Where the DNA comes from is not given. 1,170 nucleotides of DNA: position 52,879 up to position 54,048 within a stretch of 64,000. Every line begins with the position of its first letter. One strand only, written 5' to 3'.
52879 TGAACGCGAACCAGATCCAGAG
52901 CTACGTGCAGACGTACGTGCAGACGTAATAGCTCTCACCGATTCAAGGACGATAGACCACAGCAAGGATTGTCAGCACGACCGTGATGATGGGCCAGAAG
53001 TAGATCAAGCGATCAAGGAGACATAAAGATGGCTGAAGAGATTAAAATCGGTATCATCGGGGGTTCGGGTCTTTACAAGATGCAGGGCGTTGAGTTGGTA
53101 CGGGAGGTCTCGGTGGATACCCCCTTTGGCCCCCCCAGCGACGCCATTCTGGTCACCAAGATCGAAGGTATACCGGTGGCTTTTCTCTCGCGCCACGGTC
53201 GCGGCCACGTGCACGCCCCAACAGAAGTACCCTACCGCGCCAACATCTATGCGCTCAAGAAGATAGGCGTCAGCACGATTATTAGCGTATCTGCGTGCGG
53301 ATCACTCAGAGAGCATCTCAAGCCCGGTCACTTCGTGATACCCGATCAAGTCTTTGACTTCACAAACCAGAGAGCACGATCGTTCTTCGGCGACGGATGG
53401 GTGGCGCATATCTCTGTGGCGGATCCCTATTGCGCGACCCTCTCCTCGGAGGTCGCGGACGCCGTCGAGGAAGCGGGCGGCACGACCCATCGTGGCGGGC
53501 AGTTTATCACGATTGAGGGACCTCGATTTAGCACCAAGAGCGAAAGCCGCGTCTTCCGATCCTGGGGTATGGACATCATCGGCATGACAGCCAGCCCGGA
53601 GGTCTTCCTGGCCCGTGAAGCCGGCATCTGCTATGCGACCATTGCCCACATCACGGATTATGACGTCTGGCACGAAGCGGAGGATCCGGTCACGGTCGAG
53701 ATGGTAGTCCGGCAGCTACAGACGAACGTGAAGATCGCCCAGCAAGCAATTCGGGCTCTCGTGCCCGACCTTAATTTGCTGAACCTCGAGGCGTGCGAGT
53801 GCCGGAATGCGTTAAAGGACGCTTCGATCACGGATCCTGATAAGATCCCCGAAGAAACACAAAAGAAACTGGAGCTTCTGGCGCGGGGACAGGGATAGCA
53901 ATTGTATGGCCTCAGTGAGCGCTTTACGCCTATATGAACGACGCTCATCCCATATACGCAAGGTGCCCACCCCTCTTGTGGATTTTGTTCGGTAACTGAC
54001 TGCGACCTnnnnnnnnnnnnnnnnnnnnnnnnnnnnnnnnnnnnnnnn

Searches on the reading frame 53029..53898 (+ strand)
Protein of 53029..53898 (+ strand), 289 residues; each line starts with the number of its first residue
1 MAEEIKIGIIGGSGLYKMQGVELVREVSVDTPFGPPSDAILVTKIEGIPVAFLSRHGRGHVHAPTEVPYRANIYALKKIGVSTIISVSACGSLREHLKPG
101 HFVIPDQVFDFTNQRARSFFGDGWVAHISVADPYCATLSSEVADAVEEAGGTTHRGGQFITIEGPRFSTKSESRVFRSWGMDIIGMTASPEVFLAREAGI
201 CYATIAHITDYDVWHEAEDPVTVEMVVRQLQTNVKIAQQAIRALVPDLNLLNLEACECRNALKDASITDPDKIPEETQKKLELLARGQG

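Call 20: search_protein_families(library=pfam, proteins=[window:53029-53898:+], max_evalue=0.001)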
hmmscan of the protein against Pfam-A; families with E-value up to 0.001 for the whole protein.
window:53029-53898:+ (289 aa): 1 family
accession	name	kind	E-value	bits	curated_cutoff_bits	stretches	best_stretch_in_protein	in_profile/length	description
PF01048.26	PNP_UDP_1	-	6e-46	157.2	25.1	1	6-245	1-232/233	Phosphorylase superfamily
